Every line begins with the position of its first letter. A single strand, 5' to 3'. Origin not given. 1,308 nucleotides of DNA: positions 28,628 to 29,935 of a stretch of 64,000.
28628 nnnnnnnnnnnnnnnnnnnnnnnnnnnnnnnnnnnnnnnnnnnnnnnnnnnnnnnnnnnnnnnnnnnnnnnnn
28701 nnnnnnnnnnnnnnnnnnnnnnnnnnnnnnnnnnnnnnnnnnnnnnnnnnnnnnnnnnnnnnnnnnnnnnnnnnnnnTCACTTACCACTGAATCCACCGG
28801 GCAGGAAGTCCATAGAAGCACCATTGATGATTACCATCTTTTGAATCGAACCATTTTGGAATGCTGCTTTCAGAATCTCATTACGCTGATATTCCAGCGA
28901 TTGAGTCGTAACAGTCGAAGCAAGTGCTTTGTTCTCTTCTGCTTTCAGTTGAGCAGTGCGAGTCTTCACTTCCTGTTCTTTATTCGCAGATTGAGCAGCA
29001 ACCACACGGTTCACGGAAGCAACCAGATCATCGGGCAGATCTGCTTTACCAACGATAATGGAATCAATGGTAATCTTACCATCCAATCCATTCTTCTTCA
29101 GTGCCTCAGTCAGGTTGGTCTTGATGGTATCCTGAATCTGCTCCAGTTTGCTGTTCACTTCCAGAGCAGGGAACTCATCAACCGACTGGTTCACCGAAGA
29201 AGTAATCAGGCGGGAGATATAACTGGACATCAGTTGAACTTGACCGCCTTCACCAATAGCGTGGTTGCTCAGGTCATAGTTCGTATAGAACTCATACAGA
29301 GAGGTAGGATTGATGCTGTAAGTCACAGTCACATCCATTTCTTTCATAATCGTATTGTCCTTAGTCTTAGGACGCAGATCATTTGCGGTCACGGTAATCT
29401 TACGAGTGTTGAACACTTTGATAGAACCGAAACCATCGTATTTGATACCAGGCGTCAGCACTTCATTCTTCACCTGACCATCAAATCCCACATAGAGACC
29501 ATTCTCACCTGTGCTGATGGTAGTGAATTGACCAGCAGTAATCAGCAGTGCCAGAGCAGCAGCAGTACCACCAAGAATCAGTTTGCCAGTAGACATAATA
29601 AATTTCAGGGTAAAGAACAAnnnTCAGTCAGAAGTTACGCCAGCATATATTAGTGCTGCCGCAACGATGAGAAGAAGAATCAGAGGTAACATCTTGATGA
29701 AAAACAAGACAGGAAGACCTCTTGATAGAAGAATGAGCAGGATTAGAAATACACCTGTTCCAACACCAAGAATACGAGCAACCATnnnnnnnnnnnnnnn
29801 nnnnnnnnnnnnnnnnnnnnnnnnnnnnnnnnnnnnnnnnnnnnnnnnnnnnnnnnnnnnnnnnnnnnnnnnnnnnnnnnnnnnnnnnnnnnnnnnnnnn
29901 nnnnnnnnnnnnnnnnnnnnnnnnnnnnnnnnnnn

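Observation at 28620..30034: Operon of a type IV pilin-like gene, a small TM gene, an SPFH/prohibitin gene and a second small TM gene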

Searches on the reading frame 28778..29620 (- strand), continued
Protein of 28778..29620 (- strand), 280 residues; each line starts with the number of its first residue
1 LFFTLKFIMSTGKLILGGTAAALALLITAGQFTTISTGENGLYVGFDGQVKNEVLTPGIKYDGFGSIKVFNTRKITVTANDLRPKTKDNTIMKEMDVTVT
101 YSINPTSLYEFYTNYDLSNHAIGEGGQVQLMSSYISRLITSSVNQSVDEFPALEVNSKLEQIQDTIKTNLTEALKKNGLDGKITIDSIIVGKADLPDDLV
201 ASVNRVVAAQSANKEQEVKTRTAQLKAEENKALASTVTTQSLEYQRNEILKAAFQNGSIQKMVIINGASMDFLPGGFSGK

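Call 76: find_homologous_proteins(query=window:28778-29599:-, max_evalue=0.00001)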
Query window:28778-29599:- (273 aa): 202 proteins with E <= 0.00001 among 1808 candidates; the best 120 are listed.
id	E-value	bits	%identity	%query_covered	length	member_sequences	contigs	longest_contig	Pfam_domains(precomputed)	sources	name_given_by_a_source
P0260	3.7e-158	542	93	100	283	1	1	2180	PF01145.32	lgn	-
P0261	8.1e-156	535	93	100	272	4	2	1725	PF01145.32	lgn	-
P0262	2.8e-155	533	91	100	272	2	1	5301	PF01145.32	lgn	-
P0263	2.5e-153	526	92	100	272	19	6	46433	PF01145.32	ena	-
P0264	3.9e-153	526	92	100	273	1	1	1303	PF01145.32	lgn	-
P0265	1.4e-148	511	89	99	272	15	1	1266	PF01145.32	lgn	-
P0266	6.1e-148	509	88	98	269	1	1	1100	PF01145.32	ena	-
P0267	1.5e-147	508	88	97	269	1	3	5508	PF01145.32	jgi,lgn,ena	jgi:regulator of protease activity HflC (stomatin/prohibitin superfamily)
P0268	1.6e-147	507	88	97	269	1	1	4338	PF01145.32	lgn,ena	-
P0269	2.6e-147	507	88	97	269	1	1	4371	PF01145.32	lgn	-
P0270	2.9e-147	507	87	97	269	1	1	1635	PF01145.32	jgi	-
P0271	3.4e-147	506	88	97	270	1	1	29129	PF01145.32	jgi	jgi:regulator of protease activity HflC (stomatin/prohibitin superfamily)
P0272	3.6e-147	506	88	97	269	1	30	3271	PF01145.32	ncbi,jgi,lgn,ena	jgi:regulator of protease activity HflC (stomatin/prohibitin superfamily)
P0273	3.9e-147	506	88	97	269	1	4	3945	PF01145.32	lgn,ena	-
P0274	7.6e-147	505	87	97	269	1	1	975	PF01145.32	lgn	-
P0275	1.1e-146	505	87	97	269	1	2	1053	PF01145.32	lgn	-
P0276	1.3e-146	504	87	97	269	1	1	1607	PF01145.32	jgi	jgi:regulator of protease activity HflC (stomatin/prohibitin superfamily)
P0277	1.6e-146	504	91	93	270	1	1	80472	PF01145.32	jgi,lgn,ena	jgi:regulator of protease activity HflC (stomatin/prohibitin superfamily)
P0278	1.7e-146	504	87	100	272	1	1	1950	PF01145.32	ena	-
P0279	2.6e-146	503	87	97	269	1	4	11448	PF01145.32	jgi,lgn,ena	jgi:regulator of protease activity HflC (stomatin/prohibitin superfamily)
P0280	3.0e-146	503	88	100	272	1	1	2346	PF01145.32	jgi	jgi:hypothetical protein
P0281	3.9e-146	503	87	100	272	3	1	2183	PF01145.32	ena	-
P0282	4.7e-146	503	91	93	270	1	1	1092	PF01145.32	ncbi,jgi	jgi:regulator of protease activity HflC (stomatin/prohibitin superfamily)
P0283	4.8e-146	503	88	100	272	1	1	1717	PF01145.32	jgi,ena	jgi:hypothetical protein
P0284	5.4e-146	502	88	100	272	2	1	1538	PF01145.32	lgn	-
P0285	6.8e-146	502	87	98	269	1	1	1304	PF01145.32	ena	-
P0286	3.5e-145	500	88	100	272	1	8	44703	PF01145.32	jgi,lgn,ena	jgi:hypothetical protein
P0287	5.1e-145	499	86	97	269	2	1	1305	PF01145.32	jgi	-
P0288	3.0e-144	497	87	100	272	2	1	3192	PF01145.32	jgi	-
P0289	4.2e-143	493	88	96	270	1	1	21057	PF01145.32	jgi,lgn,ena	-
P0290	5.0e-143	493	85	100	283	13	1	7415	PF01145.32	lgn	-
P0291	5.5e-142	489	86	97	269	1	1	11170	PF01145.32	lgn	-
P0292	1.5e-140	485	87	95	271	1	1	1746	PF01145.32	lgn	-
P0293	2.5e-140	484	85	97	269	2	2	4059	PF01145.32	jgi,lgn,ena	jgi:regulator of protease activity HflC (stomatin/prohibitin superfamily)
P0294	3.3e-140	483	85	98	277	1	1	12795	PF01145.32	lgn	-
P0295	3.5e-140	483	85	97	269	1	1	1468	PF01145.32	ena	-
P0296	5.6e-140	483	85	97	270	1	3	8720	PF01145.32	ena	-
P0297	7.6e-140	482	85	97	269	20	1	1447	PF01145.32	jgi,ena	jgi:regulator of protease activity HflC (stomatin/prohibitin superfamily)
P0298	9.4e-140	482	89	90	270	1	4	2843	PF01145.32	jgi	jgi:regulator of protease activity HflC (stomatin/prohibitin superfamily)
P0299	9.6e-140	482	85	97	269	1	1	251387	PF01145.32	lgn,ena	-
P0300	1.2e-139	482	85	100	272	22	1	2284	PF01145.32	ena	-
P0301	2.1e-139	481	85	96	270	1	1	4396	PF01145.32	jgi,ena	-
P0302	2.4e-139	481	84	97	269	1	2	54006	PF01145.32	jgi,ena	jgi:regulator of protease activity HflC (stomatin/prohibitin superfamily)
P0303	4.3e-139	480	89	91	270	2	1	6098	PF01145.32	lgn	-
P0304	4.4e-139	480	85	96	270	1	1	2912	PF01145.32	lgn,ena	-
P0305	6.1e-139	479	85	97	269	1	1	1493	PF01145.32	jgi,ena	-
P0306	9.6e-139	479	82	100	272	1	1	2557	PF01145.32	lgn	-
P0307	1.1e-138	478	83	97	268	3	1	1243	PF01145.32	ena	-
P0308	1.2e-138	478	84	97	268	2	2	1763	PF01145.32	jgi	jgi:regulator of protease activity HflC (stomatin/prohibitin superfamily)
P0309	1.7e-138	478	85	96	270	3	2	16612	PF01145.32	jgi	jgi:regulator of protease activity HflC (stomatin/prohibitin superfamily)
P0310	3.2e-138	477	82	100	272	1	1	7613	PF01145.32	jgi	jgi:regulator of protease activity HflC (stomatin/prohibitin superfamily)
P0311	4.1e-138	477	83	97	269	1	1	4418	PF01145.32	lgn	-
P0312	4.9e-138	476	84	96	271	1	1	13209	PF01145.32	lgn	-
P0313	1.0e-137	475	84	97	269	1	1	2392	PF01145.32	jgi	jgi:regulator of protease activity HflC (stomatin/prohibitin superfamily)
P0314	1.0e-137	475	84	97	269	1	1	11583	PF01145.32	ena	-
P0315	1.6e-137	475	84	100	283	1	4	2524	PF01145.32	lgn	-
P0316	2.5e-137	474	81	100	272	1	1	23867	PF01145.32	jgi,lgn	jgi:regulator of protease activity HflC (stomatin/prohibitin superfamily)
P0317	4.3e-137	473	84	97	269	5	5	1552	PF01145.32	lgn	-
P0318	4.3e-137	473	82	98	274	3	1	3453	PF01145.32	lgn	-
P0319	6.5e-137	473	83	97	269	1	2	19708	PF01145.32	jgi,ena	jgi:hypothetical protein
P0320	9.4e-137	472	84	96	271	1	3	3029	PF01145.32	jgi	-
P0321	1.1e-136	472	84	98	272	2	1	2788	PF01145.32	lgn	-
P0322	1.4e-136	472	82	100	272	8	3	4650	PF01145.32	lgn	-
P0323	1.9e-136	471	82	99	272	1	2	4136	PF01145.32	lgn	-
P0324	2.0e-136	471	82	97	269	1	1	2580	PF01145.32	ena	-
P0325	2.1e-136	471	84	97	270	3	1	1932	PF01145.32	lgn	-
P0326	2.2e-136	471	81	99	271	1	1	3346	PF01145.32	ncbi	-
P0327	2.9e-136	471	83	95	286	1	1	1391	PF01145.32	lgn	-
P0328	3.0e-136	471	81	100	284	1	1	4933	PF01145.32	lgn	-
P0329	3.0e-136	471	83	97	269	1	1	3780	PF01145.32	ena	-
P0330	4.7e-136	470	81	99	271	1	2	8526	PF01145.32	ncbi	-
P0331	5.1e-136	470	82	97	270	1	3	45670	PF01145.32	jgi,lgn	-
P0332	5.6e-136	470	80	100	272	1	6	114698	PF01145.32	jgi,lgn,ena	jgi:hypothetical protein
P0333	5.6e-136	470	83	97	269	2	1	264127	PF01145.32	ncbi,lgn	-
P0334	3.9e-135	467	81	99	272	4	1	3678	PF01145.32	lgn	-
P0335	5.0e-135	467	80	99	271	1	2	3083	PF01145.32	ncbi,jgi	jgi:regulator of protease activity HflC (stomatin/prohibitin superfamily)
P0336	5.9e-135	466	82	100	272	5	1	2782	PF01145.32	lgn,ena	-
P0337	3.7e-134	464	82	100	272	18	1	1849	PF01145.32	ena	-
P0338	5.9e-134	463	81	99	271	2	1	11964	PF01145.32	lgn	-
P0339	7.5e-134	463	81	98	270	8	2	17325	PF01145.32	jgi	jgi:hypothetical protein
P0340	8.9e-134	462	81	92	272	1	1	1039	PF01145.32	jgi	jgi:regulator of protease activity HflC (stomatin/prohibitin superfamily)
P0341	9.5e-134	462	79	100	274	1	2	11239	PF01145.32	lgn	-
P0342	2.6e-133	461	84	95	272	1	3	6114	PF01145.32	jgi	jgi:regulator of protease activity HflC (stomatin/prohibitin superfamily)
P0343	1.9e-132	458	80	92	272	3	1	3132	PF01145.32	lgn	-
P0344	4.3e-132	457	79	98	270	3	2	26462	PF01145.32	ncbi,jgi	jgi:hypothetical protein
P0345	4.3e-132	457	83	96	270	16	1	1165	PF01145.32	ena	-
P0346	1.2e-131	455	82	100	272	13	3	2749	PF01145.32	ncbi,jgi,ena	jgi:hypothetical protein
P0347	1.4e-131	455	81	100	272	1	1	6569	PF01145.32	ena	-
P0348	1.4e-131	455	78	99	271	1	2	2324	PF01145.32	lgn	-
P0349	1.3e-130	452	80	100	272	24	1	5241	PF01145.32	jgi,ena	jgi:hypothetical protein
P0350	1.8e-130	452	81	96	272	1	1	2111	PF01145.32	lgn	-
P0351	7.3e-130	450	79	98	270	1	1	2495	PF01145.32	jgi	jgi:hypothetical protein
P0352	1.2e-129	449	81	96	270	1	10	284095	PF01145.32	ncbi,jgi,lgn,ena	jgi:hypothetical protein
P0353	1.5e-129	449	82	96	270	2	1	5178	PF01145.32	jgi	-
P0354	1.6e-129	449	77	99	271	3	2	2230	PF01145.32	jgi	jgi:hypothetical protein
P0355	2.6e-129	448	81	96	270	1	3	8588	PF01145.32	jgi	jgi:regulator of protease activity HflC (stomatin/prohibitin superfamily)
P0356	3.5e-129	447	77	98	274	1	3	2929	PF01145.32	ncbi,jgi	jgi:hypothetical protein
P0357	4.1e-129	447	79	92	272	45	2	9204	PF01145.32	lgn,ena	-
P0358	4.2e-129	447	79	98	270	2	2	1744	PF01145.32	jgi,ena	jgi:hypothetical protein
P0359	1.1e-128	446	86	89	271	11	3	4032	PF01145.32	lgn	-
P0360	1.7e-128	445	77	99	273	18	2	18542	PF01145.32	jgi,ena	-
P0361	4.4e-128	444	78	100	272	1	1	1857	PF01145.32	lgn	-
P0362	1.4e-126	439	74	100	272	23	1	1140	PF01145.32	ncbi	-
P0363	2.2e-126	438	78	95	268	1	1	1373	PF01145.32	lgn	-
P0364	2.6e-126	438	76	90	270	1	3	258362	PF01145.32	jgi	jgi:regulator of protease activity HflC (stomatin/prohibitin superfamily)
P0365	9.9e-126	436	74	97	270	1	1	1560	PF01145.32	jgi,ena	jgi:regulator of protease activity HflC (stomatin/prohibitin superfamily)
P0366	1.2e-125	436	78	97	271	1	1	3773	PF01145.32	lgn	-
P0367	2.1e-125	435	75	97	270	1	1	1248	PF01145.32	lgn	-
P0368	5.0e-125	434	77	98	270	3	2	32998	PF01145.32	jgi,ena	jgi:regulator of protease activity HflC (stomatin/prohibitin superfamily)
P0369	5.9e-125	434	75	97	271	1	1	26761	PF01145.32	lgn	-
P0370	9.7e-125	433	78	96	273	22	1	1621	PF01145.32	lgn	-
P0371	1.2e-124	433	73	99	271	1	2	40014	PF01145.32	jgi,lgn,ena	jgi:regulator of protease activity HflC (stomatin/prohibitin superfamily)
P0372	2.5e-124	431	72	99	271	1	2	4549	PF01145.32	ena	-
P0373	9.8e-124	430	72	100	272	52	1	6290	PF01145.32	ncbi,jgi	jgi:regulator of protease activity HflC (stomatin/prohibitin superfamily)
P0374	1.5e-123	429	76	98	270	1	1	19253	PF01145.32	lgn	-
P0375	2.1e-123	428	72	100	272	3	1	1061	PF01145.32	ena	-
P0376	1.5e-122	426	74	97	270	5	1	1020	PF01145.32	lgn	-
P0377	1.9e-122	425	72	100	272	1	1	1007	PF01145.32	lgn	-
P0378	2.1e-122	425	76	96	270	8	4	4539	PF01145.32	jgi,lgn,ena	-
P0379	2.5e-122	425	72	99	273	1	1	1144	PF01145.32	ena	-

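Call 84: predict_structure(alignment_id=A2)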
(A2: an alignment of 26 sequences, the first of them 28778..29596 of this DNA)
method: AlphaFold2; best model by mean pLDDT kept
length: 272 residues; sequences in the alignment: 26
mean_pLDDT: 58.5   pTM: 0.42
mean pLDDT of the five models: 58.5, 55.0, 52.6, 45.0, 44.5
residues with pLDDT >= 90: 0; 70-90: 73; 50-70: 113; < 50: 86
segments of 3 or more residues with pLDDT < 50: 19-63, 99-119, 257-272
pLDDT, mean of each block of 10 residues (from residue 1): 53 55 31 29 46 40 55 71 70 58 41 39 64 78 74 82 74 69 69 61 66 76 62 64 66 48 45 35
secondary structure, 60 per line:
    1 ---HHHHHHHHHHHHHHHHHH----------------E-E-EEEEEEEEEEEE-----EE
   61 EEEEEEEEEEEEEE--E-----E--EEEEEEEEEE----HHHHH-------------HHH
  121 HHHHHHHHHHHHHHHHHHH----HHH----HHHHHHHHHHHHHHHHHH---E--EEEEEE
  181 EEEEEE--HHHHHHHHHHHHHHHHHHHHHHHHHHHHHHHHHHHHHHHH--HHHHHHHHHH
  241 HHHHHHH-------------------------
elements in order: H4-21 E42-53 E59-74 E86-95 H100-104 H118-139 H151-168 E175-186 H189-228 H231-247

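Call 86: fold_search(model_id=the predicted structure, library=pdb)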
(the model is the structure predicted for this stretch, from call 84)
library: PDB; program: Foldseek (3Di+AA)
matches with E <= 10: 190; with E <= 0.001: 42
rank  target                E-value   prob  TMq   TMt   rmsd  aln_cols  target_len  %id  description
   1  9o9z_a                3.3e-08  1.00  0.36  0.37  12.1       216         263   18  The human PHB1/2 complex (closed) (released 2025-10-22)
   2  9cz2_XA               4.5e-08  1.00  0.42  0.41  11.7       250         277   17  Cryo-EM structure of a nautilus-like HflK/C assembly in complex with FtsH AAA protease (released 2024-11-13)
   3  8rrh_B                4.5e-08  1.00  0.39  0.36  18.8       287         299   18  The human prohibitin complex (released 2024-12-18)
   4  7vhq_E                9.2e-08  1.00  0.39  0.40  13.0       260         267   13  Structural insights into the membrane microdomain organization by SPFH family proteins (released 2022-01-19)
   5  9o9z_A                5.1e-07  1.00  0.41  0.45  11.2       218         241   16  The human PHB1/2 complex (closed) (released 2025-10-22)
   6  8rrh_A                7.8e-07  1.00  0.32  0.32  15.3       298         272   16  The human prohibitin complex (released 2024-12-18)
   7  9vvj_A                1.3e-06  1.00  0.38  0.34  16.1       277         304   14  Cryo-EM structure of the erlin1/2 complex purified using DDM and GDN (released 2026-03-25)
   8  9z7u_B                1.6e-06  1.00  0.39  0.38  16.1       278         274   16  Human Stomatin - C8 Symmetry (released 2026-02-25)
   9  9unl_E                1.8e-06  1.00  0.39  0.42  11.3       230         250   15  Cryo-EM structure of the human prohibitin complex (released 2025-09-10)
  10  9vvj_a                3.4e-06  1.00  0.38  0.34  16.2       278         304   15  Cryo-EM structure of the erlin1/2 complex purified using DDM and GDN (released 2026-03-25)
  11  7wi3_C                4.9e-06  1.00  0.41  0.39  13.6       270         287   14  Cryo-EM structure of E.Coli FtsH-HflkC AAA protease complex (released 2022-06-01)
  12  9paw_XC               5.2e-06  1.00  0.42  0.44  12.8       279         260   12  Cryo-EM structure of the engineered HflK/C variant stabilized in the closed conformation via disulfide bond crosslink (released 2026-03-04)
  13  9vvg_A                5.2e-06  1.00  0.38  0.35  16.1       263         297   16  Cryo-EM structure of the erlin1/2 complex purified using GDN and CHS (released 2026-03-25)
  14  9z7u_C                6.6e-06  1.00  0.38  0.38  16.1       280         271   17  Human Stomatin - C8 Symmetry (released 2026-02-25)
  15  9o9u_A                7.0e-06  1.00  0.35  0.33  13.0       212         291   16  The Erlin1/2 complex (released 2025-10-22)
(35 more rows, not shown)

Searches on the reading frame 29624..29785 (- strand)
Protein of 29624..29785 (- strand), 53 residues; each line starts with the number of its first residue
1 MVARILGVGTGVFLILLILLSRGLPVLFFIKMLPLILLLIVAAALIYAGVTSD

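Call 3: search_protein_families(library=pfam, proteins=[window:29624-29785:-], max_evalue=0.1)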
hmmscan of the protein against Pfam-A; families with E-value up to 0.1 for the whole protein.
window:29624-29785:- (53 aa): 0 families

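Call 4: search_protein_families(library=phrogs, proteins=[window:29624-29785:-], max_evalue=0.1)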
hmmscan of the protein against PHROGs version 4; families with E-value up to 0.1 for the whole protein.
window:29624-29785:- (53 aa): 0 families

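Call 21: search_protein_families(library=ncbifam, proteins=[window:29624-29785:-], max_evalue=0.1)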
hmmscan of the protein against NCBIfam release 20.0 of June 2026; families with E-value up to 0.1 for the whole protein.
window:29624-29785:- (53 aa): 0 families

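Call 35: search_protein_families(library=padloc, proteins=[window:29624-29785:-], max_evalue=0.1)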
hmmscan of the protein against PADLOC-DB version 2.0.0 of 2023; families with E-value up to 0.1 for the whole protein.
window:29624-29785:- (53 aa): 0 families
